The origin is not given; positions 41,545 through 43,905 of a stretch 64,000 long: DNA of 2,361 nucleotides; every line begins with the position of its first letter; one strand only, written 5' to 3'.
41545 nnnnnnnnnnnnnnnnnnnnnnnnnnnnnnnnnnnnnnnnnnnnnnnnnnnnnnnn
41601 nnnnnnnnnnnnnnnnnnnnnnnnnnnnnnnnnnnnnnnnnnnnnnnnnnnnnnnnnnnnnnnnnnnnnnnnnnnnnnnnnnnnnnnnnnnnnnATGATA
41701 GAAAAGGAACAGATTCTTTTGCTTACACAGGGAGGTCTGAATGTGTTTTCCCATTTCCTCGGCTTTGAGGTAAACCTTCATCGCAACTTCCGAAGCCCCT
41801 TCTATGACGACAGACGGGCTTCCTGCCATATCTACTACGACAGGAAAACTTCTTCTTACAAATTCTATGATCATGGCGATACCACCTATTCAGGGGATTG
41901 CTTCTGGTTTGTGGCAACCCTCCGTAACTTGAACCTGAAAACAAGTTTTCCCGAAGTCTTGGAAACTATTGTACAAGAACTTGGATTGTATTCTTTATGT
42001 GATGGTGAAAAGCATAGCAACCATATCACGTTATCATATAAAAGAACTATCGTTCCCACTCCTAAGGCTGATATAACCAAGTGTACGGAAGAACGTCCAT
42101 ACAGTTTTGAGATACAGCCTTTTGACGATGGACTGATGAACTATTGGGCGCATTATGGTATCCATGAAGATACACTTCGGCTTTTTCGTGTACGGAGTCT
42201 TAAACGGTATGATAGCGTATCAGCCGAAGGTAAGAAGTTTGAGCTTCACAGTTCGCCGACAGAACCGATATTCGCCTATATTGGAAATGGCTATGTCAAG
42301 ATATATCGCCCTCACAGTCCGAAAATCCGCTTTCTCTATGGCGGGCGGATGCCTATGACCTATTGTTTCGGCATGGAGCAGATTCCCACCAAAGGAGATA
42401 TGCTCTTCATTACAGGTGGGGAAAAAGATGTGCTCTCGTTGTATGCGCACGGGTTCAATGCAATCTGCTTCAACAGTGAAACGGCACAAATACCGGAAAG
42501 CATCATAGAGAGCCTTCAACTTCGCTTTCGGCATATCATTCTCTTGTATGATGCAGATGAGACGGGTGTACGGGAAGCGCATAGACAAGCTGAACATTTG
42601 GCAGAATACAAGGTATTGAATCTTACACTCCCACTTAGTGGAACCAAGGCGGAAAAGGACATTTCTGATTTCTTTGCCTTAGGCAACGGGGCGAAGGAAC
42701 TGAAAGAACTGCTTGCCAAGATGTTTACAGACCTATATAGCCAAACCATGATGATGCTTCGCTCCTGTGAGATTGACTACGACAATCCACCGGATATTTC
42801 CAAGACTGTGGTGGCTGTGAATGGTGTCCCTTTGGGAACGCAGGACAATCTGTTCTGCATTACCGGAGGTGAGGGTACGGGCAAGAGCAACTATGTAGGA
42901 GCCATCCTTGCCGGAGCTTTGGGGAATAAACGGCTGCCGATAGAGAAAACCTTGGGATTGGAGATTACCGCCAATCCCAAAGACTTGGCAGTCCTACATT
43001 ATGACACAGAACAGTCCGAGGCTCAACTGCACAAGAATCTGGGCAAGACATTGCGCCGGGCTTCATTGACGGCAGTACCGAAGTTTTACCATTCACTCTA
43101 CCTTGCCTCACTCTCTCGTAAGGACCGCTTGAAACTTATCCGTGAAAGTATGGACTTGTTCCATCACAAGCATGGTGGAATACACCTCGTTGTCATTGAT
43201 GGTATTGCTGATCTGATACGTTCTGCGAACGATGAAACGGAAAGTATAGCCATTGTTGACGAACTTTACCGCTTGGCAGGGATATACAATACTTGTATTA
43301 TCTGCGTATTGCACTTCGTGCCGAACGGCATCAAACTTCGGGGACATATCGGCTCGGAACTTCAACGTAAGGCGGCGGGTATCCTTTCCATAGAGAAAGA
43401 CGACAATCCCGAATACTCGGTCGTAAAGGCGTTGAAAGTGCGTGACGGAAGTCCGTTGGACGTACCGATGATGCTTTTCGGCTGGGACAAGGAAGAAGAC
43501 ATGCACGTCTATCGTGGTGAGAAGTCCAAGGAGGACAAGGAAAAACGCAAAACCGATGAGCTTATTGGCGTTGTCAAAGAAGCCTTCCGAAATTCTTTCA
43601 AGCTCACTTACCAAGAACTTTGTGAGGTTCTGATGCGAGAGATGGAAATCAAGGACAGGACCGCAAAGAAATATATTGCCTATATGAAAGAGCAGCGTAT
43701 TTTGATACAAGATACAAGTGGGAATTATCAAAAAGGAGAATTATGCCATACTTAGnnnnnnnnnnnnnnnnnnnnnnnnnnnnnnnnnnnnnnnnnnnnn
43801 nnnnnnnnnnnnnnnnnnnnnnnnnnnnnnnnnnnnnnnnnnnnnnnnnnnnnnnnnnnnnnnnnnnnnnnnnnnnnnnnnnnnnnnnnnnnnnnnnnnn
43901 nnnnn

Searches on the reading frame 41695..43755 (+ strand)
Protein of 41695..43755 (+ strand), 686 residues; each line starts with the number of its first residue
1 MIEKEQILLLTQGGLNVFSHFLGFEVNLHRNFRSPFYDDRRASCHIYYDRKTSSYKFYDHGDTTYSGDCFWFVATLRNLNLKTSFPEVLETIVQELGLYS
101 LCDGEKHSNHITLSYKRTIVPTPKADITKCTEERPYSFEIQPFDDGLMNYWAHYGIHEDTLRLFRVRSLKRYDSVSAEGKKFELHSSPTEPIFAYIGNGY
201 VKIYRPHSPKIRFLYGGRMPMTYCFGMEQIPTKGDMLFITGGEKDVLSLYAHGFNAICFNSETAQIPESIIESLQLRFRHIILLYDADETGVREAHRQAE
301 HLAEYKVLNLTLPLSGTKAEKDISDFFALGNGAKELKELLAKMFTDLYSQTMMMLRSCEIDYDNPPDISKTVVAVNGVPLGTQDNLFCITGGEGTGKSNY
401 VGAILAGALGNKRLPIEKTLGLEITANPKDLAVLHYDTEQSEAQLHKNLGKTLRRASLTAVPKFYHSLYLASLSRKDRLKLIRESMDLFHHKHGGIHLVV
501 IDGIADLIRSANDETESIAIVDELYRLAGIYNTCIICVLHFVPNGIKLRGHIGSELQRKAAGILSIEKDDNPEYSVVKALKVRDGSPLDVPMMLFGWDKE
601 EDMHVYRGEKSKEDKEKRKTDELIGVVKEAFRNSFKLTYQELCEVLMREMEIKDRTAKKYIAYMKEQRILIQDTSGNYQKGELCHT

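Call 58: search_protein_families(library=pfam, proteins=[window:41695-43755:+], max_evalue=0.001)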
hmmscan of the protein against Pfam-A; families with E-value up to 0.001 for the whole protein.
window:41695-43755:+ (686 aa): 3 families
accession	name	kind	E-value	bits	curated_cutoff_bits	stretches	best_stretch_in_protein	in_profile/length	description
PF13481.12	AAA_25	-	1.8e-07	31.5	27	1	386-541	35-190/195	AAA domain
PF13155.12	Toprim_2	-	1.7e-05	25.5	22.1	1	239-326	2-87/88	Toprim-like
PF13662.12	Toprim_4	-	2.4e-05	24.9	25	1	237-306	3-78/85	Toprim domain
